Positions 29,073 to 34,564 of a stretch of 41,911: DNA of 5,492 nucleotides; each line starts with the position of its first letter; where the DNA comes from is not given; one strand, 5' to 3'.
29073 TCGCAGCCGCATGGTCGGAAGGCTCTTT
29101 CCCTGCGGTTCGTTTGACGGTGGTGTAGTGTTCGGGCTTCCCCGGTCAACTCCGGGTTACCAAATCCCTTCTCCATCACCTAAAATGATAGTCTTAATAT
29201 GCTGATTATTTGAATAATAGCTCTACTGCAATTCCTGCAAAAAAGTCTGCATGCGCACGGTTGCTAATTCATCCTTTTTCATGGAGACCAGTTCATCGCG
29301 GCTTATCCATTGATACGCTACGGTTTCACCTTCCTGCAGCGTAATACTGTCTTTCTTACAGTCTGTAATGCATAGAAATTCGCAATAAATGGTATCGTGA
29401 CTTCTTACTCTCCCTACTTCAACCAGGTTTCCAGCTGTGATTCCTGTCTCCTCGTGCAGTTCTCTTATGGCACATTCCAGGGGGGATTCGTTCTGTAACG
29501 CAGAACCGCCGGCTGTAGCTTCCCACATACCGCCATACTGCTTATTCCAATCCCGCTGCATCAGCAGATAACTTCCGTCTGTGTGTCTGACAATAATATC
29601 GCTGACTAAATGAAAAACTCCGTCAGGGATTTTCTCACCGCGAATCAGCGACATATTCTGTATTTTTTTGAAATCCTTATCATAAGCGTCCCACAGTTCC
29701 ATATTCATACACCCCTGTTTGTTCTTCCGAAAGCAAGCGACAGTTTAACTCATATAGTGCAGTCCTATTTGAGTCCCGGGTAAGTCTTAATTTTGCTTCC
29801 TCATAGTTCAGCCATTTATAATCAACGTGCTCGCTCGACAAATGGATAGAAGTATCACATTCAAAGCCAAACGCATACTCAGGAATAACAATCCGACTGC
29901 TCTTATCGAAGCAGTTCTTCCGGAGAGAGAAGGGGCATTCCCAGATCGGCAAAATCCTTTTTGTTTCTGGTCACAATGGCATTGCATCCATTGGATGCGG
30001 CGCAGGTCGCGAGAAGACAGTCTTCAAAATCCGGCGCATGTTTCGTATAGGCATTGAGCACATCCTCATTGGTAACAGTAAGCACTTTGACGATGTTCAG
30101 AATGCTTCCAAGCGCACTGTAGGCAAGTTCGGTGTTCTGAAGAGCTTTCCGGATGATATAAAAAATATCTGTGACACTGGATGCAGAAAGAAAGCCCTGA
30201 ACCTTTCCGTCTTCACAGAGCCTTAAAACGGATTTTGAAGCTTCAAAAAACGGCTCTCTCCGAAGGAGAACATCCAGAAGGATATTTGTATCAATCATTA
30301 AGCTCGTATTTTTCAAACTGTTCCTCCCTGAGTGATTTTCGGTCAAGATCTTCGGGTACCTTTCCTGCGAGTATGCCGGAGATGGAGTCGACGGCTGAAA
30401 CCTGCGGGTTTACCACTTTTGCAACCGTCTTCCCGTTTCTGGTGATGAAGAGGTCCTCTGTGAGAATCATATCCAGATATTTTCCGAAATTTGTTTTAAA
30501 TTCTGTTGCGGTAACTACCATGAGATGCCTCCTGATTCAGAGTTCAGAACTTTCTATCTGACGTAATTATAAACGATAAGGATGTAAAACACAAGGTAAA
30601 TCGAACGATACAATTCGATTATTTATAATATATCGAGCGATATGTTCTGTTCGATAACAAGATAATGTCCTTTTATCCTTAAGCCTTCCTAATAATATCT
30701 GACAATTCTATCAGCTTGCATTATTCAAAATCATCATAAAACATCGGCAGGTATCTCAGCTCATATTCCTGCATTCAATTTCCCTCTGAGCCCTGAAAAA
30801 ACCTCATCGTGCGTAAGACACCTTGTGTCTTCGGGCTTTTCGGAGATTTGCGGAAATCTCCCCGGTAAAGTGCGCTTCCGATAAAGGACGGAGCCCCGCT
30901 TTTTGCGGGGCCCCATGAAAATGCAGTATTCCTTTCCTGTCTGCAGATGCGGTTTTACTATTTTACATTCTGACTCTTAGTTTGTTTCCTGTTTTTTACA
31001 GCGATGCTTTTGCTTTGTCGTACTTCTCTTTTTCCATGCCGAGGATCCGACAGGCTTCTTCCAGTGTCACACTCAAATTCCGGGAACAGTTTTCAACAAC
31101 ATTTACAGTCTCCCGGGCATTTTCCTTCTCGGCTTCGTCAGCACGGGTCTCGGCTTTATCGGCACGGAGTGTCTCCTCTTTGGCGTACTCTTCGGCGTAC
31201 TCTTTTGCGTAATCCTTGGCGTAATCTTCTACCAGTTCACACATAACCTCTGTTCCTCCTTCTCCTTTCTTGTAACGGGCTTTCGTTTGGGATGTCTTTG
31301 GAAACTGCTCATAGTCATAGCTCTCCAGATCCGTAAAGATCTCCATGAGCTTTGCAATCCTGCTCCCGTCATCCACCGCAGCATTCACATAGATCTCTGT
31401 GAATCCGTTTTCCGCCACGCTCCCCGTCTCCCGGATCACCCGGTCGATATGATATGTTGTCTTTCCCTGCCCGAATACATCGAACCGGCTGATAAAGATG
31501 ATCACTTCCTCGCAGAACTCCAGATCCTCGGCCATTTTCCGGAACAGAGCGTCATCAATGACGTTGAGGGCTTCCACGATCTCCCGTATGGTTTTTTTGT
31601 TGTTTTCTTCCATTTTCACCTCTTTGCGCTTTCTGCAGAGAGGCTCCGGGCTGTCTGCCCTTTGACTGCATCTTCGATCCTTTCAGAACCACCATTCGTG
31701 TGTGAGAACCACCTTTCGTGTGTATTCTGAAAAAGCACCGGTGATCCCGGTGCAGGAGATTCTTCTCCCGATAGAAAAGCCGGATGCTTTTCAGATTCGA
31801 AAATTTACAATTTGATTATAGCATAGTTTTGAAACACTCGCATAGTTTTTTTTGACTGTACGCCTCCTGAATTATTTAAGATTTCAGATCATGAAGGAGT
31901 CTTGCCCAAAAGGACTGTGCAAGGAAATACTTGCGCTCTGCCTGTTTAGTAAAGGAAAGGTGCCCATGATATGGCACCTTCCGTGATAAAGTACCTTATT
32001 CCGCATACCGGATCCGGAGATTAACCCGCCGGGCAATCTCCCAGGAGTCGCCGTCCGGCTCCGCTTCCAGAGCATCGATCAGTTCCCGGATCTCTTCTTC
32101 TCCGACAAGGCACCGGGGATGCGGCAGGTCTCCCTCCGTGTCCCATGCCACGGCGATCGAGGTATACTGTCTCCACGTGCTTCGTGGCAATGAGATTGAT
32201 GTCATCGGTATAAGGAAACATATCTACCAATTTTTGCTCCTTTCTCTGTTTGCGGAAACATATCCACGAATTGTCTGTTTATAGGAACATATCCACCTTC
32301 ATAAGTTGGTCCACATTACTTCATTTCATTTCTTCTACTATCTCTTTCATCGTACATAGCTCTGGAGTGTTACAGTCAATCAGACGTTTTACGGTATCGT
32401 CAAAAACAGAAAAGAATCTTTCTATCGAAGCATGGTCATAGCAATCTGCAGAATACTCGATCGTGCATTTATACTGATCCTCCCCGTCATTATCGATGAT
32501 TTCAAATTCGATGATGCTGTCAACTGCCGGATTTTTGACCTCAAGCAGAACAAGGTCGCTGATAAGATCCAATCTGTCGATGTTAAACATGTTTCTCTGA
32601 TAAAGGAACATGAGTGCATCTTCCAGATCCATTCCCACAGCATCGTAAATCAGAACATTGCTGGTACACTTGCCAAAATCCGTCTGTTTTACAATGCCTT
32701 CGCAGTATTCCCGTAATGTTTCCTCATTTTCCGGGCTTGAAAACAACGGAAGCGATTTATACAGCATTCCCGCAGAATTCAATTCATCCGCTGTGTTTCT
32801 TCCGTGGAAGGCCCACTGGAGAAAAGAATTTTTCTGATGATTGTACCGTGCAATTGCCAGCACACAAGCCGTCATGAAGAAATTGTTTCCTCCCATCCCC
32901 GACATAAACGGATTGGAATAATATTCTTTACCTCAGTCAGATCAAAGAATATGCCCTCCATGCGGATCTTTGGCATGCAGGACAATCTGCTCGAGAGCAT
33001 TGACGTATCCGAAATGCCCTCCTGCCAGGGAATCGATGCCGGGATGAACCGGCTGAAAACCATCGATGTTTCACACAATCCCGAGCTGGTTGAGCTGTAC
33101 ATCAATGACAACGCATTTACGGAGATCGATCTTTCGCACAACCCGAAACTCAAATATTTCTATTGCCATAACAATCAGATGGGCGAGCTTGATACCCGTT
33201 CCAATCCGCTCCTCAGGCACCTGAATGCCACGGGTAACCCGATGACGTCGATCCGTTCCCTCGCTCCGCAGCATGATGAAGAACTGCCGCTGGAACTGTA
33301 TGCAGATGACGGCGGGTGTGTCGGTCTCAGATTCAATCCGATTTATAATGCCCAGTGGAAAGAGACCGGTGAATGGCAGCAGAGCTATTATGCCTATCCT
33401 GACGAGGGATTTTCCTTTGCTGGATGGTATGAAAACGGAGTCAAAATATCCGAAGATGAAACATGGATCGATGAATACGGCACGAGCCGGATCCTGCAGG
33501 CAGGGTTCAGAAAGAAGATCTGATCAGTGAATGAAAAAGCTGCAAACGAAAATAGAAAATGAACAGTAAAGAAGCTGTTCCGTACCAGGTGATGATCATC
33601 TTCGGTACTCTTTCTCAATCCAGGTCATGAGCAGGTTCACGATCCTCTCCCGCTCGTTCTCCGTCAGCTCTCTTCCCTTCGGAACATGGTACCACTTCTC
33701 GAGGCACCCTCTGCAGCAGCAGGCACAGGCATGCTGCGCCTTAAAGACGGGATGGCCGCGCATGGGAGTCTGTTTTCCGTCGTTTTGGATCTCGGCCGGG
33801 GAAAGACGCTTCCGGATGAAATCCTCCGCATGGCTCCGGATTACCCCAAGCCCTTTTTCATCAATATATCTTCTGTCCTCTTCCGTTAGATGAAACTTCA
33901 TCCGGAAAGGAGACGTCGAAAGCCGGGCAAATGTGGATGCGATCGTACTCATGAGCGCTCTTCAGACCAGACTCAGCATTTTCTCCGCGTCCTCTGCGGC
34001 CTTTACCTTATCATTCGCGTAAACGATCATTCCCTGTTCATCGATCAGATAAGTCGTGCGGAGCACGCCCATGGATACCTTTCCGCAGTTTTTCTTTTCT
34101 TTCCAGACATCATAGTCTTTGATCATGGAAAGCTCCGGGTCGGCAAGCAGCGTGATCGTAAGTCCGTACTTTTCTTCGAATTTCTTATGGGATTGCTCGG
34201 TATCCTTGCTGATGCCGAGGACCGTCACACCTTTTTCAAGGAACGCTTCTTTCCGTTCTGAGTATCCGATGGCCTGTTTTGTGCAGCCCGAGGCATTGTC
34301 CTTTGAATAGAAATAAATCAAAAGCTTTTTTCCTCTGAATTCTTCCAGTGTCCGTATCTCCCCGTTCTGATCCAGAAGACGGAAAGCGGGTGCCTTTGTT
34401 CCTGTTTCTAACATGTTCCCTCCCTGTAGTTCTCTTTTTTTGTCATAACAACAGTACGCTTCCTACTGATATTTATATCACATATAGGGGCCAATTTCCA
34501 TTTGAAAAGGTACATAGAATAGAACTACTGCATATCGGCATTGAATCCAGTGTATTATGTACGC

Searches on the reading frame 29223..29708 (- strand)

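Call 15: search_protein_families(library=pfam, max_evalue=0.001, proteins=[window:29223-29708:-])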
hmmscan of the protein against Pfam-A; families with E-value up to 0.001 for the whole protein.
window:29223-29708:- (161 aa): 2 families
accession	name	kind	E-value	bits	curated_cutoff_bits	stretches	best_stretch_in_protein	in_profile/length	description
PF00293.34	NUDIX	-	3.2e-17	63.2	21.1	1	33-145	3-119/134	NUDIX domain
PF14815.12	NUDIX_4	-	3.9e-07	30.3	35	1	39-141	4-99/113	NUDIX domain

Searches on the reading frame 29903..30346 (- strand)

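Call 15: search_protein_families(library=pfam, max_evalue=0.001, proteins=[window:29903-30346:-])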
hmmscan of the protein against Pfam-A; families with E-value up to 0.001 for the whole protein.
window:29903-30346:- (147 aa): 2 families
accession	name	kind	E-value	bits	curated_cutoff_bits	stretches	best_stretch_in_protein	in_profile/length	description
PF13470.12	PIN_3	-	9.3e-24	84.9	27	1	16-130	2-115/115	PIN domain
PF01850.27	PIN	-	6e-09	37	23.6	1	17-134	2-116/120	PIN domain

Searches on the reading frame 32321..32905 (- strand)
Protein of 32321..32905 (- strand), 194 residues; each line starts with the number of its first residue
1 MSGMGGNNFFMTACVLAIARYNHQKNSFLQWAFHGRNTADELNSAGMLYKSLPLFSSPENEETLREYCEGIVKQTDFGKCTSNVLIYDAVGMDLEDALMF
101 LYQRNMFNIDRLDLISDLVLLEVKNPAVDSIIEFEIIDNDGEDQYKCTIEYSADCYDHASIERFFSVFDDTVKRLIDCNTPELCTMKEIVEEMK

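Call 15: search_protein_families(library=pfam, max_evalue=0.001, proteins=[window:32321-32905:-])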
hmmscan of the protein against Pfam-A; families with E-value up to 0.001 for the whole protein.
window:32321-32905:- (194 aa): 1 family
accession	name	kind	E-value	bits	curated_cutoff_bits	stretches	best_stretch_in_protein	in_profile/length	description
PF00668.25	Condensation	-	3.1e-09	36.5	30.6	1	6-70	251-315/456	Condensation domain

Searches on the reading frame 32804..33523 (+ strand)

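Call 72: search_protein_families(library=pfam, max_evalue=0.01, proteins=[window:32804-33523:+])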
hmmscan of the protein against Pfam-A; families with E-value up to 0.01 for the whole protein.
window:32804-33523:+ (239 aa): 3 families
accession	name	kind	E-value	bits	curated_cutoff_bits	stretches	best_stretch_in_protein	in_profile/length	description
PF12799.13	LRR_4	-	1.5e-10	41.4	27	1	93-130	1-40/44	Leucine Rich repeats (2 copies)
PF13855.12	LRR_8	-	0.0006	20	27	0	93-146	1-60/61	Leucine rich repeat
PF00560.39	LRR_1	-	0.0011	19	20.6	0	95-106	2-13/23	Leucine Rich Repeat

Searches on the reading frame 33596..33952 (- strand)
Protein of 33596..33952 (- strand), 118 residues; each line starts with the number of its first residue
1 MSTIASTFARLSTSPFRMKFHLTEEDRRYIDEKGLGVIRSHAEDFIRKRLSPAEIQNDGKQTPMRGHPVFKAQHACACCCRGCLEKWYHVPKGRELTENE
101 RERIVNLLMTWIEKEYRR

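Call 72: search_protein_families(library=pfam, max_evalue=0.01, proteins=[window:33596-33952:-])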
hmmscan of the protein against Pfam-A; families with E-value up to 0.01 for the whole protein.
window:33596-33952:- (118 aa): 1 family
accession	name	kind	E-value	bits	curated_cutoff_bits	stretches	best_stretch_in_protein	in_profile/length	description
PF13811.11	DUF4186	-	1.9e-52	176.3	25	1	6-113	2-109/109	Domain of unknown function (DUF4186)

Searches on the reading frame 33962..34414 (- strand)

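Call 15: search_protein_families(library=pfam, max_evalue=0.001, proteins=[window:33962-34414:-])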
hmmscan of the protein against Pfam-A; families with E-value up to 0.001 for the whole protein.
window:33962-34414:- (150 aa): 2 families
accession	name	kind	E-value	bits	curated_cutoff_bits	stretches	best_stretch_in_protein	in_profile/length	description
PF00578.27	AhpC-TSA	-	4.4e-35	120.7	26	1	5-132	2-123/124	AhpC/TSA family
PF08534.16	Redoxin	-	9.8e-19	68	26.6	1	4-144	2-145/148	Redoxin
